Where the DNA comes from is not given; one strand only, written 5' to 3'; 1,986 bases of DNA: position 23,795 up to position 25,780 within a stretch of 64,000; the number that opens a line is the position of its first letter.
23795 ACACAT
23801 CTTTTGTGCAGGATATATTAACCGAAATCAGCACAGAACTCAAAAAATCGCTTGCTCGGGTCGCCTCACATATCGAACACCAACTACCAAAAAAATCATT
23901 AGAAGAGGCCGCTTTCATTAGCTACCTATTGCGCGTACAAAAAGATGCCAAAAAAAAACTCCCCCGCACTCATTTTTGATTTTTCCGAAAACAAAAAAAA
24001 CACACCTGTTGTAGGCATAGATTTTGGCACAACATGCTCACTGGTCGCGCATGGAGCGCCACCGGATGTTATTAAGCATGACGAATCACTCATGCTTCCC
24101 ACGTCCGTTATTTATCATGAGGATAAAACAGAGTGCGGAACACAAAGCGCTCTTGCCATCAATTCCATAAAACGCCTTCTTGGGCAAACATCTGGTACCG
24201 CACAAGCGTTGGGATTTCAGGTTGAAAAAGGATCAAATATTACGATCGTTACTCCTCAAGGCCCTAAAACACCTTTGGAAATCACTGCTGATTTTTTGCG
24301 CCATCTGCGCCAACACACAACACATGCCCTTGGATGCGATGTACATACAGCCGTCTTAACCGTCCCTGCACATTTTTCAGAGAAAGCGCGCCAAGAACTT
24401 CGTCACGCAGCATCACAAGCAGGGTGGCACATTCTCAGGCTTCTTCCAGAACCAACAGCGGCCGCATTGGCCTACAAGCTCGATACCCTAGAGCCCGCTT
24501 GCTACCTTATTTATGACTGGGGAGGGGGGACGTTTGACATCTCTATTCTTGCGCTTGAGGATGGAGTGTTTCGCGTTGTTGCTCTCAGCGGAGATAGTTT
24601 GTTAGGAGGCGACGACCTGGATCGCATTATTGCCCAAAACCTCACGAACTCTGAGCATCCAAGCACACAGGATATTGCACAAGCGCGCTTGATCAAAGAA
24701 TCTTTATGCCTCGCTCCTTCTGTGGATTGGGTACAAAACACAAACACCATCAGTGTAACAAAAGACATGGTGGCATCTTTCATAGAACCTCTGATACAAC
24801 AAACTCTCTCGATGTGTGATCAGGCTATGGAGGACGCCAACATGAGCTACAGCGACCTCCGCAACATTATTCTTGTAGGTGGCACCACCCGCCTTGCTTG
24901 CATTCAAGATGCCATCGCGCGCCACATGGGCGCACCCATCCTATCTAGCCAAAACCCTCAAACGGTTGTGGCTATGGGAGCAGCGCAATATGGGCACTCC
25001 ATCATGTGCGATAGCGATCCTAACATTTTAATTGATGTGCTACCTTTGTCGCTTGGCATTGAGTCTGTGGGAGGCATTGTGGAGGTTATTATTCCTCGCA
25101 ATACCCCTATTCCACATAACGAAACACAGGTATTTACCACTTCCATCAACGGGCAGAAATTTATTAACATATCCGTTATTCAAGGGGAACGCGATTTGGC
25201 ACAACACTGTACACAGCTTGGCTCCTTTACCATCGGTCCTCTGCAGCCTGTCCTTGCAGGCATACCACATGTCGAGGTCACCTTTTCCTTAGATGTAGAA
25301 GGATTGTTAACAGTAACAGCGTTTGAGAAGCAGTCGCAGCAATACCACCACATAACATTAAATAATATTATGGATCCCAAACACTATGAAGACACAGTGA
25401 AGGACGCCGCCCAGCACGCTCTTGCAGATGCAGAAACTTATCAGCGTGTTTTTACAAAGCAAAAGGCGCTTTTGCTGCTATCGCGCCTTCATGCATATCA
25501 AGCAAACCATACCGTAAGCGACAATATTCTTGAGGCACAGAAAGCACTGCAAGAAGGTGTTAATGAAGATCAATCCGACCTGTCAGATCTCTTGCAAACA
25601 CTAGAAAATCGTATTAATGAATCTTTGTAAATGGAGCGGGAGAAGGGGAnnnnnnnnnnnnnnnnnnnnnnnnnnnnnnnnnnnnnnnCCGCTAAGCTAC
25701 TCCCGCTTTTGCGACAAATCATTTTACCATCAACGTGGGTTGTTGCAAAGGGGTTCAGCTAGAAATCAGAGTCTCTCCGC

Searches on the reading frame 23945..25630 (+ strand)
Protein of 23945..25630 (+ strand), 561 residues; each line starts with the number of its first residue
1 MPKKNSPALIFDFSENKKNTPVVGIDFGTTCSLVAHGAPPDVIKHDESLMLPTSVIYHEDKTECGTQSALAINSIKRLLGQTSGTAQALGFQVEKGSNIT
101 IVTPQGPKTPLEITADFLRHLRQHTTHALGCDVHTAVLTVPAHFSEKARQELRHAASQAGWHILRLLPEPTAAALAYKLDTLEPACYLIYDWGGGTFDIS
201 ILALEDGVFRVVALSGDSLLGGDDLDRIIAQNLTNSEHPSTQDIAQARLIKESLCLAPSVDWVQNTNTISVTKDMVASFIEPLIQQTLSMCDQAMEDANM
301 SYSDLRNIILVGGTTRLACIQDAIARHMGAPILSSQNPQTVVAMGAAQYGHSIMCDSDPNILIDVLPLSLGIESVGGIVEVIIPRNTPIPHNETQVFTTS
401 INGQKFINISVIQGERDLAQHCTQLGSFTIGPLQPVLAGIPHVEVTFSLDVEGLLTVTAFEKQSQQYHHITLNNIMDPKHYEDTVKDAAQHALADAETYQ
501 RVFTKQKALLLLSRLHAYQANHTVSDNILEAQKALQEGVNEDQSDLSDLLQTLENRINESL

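Call 41: search_protein_families(library=pfam, proteins=[window:23945-25630:+], max_evalue=0.00001)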
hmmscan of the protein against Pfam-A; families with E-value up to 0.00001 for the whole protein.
window:23945-25630:+ (561 aa): 2 families
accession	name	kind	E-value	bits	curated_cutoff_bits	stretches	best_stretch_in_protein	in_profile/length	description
PF00012.26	HSP70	-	1e-101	341.5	20.6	1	22-552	1-573/599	Hsp70 protein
PF06723.19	MreB_Mbl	-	1.4e-19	70.5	27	1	97-350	55-319/327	MreB/Mbl protein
